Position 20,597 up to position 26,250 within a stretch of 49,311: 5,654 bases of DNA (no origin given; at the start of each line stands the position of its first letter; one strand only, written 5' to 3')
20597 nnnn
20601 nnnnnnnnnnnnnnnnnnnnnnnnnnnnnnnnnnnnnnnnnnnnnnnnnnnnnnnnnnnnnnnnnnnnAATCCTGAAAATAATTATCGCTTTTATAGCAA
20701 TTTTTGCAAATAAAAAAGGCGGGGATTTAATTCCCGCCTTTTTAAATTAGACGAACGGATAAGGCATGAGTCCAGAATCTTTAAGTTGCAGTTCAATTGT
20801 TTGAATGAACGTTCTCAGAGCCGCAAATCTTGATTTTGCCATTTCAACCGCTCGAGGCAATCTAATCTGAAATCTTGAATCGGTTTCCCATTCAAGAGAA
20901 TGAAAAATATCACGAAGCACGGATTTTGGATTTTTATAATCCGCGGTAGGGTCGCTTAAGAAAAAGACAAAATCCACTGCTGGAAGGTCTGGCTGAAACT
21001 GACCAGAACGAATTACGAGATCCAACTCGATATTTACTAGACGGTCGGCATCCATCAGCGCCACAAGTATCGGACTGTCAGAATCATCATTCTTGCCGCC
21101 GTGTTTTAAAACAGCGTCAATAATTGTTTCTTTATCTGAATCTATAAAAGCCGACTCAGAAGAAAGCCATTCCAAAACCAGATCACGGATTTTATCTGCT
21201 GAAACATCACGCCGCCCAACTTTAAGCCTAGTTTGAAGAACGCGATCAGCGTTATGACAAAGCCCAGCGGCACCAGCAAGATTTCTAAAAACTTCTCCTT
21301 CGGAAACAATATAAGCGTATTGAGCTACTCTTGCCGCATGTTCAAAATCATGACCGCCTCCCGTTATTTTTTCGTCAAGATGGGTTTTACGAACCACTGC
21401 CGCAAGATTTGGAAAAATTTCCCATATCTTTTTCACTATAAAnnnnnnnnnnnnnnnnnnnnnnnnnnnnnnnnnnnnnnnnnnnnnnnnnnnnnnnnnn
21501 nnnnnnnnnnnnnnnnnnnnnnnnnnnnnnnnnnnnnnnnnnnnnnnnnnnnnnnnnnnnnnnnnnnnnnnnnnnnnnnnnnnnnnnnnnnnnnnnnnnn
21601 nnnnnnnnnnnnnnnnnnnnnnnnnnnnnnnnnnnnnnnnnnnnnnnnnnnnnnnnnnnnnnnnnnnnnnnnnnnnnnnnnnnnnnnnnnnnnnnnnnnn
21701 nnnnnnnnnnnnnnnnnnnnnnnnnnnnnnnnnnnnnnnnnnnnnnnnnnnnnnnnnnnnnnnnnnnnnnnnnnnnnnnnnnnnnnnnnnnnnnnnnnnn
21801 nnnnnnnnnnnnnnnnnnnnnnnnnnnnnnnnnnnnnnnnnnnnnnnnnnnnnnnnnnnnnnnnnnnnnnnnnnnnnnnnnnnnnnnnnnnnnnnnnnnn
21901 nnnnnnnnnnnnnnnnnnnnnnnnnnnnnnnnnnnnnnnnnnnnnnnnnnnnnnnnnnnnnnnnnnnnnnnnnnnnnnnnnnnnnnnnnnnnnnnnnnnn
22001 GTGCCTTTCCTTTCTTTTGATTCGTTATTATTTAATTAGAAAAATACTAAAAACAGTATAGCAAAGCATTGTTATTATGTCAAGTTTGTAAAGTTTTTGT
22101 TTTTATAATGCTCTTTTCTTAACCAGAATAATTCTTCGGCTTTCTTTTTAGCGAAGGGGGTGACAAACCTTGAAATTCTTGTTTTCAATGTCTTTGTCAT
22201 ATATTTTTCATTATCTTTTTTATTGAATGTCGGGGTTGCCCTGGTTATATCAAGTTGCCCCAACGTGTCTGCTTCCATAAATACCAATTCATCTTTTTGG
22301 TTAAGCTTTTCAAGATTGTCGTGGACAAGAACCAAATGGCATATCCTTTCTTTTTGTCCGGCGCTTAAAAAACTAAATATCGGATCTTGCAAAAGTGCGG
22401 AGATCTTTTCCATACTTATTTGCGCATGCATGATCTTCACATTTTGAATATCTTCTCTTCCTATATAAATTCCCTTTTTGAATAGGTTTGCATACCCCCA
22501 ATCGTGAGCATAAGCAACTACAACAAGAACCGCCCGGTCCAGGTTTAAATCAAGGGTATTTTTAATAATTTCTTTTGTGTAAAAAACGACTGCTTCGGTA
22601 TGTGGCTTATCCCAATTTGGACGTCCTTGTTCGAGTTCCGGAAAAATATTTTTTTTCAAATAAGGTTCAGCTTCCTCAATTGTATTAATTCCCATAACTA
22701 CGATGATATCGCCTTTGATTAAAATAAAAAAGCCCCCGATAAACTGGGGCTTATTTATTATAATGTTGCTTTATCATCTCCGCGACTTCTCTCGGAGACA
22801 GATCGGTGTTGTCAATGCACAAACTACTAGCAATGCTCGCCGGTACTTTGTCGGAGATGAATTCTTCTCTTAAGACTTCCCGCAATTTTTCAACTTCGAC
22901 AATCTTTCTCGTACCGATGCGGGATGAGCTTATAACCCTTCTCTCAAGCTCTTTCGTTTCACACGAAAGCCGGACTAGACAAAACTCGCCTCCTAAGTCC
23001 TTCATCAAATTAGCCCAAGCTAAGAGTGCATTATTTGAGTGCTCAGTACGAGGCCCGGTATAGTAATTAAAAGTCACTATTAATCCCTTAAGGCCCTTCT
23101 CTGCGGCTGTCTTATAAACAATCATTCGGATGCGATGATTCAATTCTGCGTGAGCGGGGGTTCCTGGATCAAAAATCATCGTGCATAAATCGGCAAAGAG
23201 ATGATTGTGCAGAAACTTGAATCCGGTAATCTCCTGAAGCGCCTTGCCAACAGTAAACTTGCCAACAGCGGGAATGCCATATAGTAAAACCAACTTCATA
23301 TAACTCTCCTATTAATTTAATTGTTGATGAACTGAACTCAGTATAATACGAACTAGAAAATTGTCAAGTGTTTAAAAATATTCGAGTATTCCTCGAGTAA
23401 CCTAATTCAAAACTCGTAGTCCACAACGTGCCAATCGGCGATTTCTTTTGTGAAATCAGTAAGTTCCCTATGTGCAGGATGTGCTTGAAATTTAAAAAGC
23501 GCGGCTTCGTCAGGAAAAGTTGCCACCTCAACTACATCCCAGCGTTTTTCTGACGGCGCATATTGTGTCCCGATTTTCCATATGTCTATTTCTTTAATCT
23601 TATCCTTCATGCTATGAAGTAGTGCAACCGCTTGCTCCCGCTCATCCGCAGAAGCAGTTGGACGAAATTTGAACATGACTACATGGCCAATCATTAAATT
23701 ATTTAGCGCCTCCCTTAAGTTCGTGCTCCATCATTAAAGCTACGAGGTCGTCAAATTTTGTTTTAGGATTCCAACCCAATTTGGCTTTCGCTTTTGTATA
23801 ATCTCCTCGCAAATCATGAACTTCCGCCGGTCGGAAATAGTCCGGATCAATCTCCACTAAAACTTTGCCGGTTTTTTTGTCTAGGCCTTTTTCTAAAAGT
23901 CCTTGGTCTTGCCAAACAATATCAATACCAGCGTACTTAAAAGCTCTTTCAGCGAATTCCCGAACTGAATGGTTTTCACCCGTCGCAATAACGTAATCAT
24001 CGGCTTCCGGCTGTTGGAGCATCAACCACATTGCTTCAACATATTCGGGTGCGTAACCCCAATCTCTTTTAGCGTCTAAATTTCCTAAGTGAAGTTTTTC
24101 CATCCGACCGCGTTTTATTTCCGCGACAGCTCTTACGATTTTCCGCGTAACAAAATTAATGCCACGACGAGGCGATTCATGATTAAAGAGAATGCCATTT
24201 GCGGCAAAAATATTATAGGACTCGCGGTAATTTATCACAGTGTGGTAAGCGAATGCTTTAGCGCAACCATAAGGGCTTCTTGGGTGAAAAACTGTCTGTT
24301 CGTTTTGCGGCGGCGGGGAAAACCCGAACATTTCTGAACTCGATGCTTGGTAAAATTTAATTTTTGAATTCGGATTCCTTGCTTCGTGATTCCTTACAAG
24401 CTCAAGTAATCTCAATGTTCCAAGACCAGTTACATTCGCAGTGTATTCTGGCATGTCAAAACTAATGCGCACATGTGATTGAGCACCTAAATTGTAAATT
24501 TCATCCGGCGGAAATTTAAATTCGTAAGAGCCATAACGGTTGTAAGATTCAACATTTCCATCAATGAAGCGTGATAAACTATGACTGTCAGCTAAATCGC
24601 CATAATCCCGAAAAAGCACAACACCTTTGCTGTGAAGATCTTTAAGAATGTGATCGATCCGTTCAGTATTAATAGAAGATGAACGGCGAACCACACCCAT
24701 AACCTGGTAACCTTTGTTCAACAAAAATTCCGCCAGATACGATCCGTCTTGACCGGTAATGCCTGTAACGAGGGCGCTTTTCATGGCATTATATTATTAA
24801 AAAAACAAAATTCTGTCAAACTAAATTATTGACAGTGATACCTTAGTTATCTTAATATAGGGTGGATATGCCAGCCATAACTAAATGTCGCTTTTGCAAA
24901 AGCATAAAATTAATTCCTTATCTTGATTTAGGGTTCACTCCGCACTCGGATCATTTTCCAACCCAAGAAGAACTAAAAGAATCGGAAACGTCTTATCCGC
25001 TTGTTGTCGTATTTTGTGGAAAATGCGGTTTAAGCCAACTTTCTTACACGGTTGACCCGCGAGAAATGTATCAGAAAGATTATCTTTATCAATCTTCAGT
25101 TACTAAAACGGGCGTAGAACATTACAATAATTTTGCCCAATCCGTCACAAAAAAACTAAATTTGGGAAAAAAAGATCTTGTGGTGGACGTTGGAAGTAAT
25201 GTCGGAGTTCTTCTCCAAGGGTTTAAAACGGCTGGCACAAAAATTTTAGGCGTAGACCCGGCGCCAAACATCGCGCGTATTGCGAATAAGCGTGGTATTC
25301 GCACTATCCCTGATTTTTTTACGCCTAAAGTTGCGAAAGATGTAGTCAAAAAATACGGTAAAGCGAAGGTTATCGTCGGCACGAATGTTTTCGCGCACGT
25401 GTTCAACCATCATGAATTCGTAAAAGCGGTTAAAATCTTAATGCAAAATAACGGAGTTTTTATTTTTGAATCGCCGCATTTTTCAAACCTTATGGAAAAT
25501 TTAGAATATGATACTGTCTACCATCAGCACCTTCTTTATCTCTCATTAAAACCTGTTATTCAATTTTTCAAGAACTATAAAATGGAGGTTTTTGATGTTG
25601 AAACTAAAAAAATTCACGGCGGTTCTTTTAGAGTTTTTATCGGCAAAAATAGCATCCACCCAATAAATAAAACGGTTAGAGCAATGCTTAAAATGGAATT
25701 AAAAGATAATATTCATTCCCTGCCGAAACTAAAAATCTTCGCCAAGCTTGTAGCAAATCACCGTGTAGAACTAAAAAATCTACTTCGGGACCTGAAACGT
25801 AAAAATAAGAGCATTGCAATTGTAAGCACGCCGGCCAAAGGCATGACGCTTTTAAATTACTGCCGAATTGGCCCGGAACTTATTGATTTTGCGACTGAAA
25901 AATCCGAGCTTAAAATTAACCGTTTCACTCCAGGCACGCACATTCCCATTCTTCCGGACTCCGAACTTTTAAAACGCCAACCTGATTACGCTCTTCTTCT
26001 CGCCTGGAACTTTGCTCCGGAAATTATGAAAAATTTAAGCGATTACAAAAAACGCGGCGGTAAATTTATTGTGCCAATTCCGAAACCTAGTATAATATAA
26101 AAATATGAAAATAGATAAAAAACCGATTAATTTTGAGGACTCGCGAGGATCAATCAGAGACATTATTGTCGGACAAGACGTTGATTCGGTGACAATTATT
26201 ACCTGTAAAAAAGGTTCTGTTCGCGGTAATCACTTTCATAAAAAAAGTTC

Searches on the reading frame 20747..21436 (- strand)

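Call 7: search_protein_families(library=pfam, proteins=[window:20747-21436:-], max_evalue=0.00001)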
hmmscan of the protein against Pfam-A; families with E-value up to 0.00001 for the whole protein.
window:20747-21436:- (229 aa): 0 families

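Call 26: search_protein_families(library=pfam, proteins=[window:20747-21436:-], max_evalue=0.1)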
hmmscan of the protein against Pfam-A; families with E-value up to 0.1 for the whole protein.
window:20747-21436:- (229 aa): 1 family
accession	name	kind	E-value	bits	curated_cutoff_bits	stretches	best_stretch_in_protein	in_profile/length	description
PF01966.28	HD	-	4.8e-05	24.1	22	1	31-134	2-114/116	HD domain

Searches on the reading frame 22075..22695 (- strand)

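Call 7: search_protein_families(library=pfam, proteins=[window:22075-22695:-], max_evalue=0.00001)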
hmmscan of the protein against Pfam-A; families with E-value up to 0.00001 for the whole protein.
window:22075-22695:- (206 aa): 0 families

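Call 26: search_protein_families(library=pfam, proteins=[window:22075-22695:-], max_evalue=0.1)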
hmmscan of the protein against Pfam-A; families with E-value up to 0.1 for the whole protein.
window:22075-22695:- (206 aa): 1 family
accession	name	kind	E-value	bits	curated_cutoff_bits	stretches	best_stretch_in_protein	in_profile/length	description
PF01966.28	HD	-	0.00038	21.1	22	1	32-133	4-101/116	HD domain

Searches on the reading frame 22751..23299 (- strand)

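Call 7: search_protein_families(library=pfam, proteins=[window:22751-23299:-], max_evalue=0.00001)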
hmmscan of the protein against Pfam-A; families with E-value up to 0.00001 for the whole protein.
window:22751-23299:- (182 aa): 0 families

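Call 26: search_protein_families(library=pfam, proteins=[window:22751-23299:-], max_evalue=0.1)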
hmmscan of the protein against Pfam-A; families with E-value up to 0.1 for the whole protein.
window:22751-23299:- (182 aa): 3 families
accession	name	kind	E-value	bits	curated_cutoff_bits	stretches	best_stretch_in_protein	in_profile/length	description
PF07931.18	CPT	-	0.014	15.7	22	0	2-180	2-171/172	Chloramphenicol phosphotransferase-like protein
PF13238.12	AAA_18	-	0.025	15.5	29.4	1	4-37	1-34/128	AAA domain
PF08433.16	KTI12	-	0.082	12.8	22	0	1-24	1-24/271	Chromatin associated protein KTI12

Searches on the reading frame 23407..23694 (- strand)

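Call 26: search_protein_families(library=pfam, proteins=[window:23407-23694:-], max_evalue=0.1)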
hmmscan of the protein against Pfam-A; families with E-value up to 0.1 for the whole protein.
window:23407-23694:- (95 aa): 1 family
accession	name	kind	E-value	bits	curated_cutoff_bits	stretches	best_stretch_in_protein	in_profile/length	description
PF07876.18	Dabb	-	8.6e-21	74.9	25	1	2-94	1-95/96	Stress responsive A/B Barrel Domain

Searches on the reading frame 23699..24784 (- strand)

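Call 7: search_protein_families(library=pfam, proteins=[window:23699-24784:-], max_evalue=0.00001)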
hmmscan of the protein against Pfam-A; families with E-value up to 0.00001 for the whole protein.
window:23699-24784:- (361 aa): 2 families
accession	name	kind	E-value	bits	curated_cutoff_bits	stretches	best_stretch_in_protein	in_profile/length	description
PF16363.11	GDP_Man_Dehyd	-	1.4e-134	449.2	27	1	5-351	1-332/332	GDP-mannose 4,6 dehydratase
PF01370.27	Epimerase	-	4.1e-60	203.6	20.9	1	4-266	1-239/240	NAD dependent epimerase/dehydratase family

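Call 54: search_protein_families(library=ncbifam, proteins=[window:23699-24784:-], max_evalue=1e-10)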
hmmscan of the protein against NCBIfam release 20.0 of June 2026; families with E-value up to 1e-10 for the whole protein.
window:23699-24784:- (361 aa): 5 families
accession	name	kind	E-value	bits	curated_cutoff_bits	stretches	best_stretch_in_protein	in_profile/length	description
TIGR01472.1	gmd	equivalog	4.3e-154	512.8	415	1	2-357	1-340/342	GDP-mannose 4,6-dehydratase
TIGR01181.1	dTDP_gluc_dehyt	equivalog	3.7e-20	72.3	365.1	1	70-349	51-305/321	dTDP-glucose 4,6-dehydratase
TIGR04180.1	EDH_00030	hypoth_equivalog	6.9e-18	64.7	475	1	5-341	2-295/297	NAD-dependent 4,6-dehydratase LegB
TIGR02622.1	CDP_4_6_dhtase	equivalog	8.2e-14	51.5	278.45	0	2-190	5-172/352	CDP-glucose 4,6-dehydratase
TIGR01179.1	galE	equivalog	4.4e-11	42.2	262.3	0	5-289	3-279/332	UDP-glucose 4-epimerase GalE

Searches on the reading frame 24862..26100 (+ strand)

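Call 7: search_protein_families(library=pfam, proteins=[window:24862-26100:+], max_evalue=0.00001)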
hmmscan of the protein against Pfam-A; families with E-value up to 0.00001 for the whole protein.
window:24862-26100:+ (412 aa): 4 families
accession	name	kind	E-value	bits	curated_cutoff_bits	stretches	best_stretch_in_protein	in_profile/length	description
PF08484.17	Methyltransf_14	-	1.9e-49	167.9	23.5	1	251-407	2-160/160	C-methyltransferase C-terminal domain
PF08421.16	Methyltransf_13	-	6.4e-20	71.5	31.3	1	9-70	1-62/62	Putative zinc binding domain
PF13489.12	Methyltransf_23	-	5e-11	43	27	1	101-237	20-155/164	Methyltransferase domain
PF08242.18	Methyltransf_12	-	5.3e-06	27.5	30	0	108-200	1-98/98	Methyltransferase domain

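Call 54: search_protein_families(library=ncbifam, proteins=[window:24862-26100:+], max_evalue=1e-10)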
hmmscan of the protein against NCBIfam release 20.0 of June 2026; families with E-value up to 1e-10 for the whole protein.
window:24862-26100:+ (412 aa): 0 families
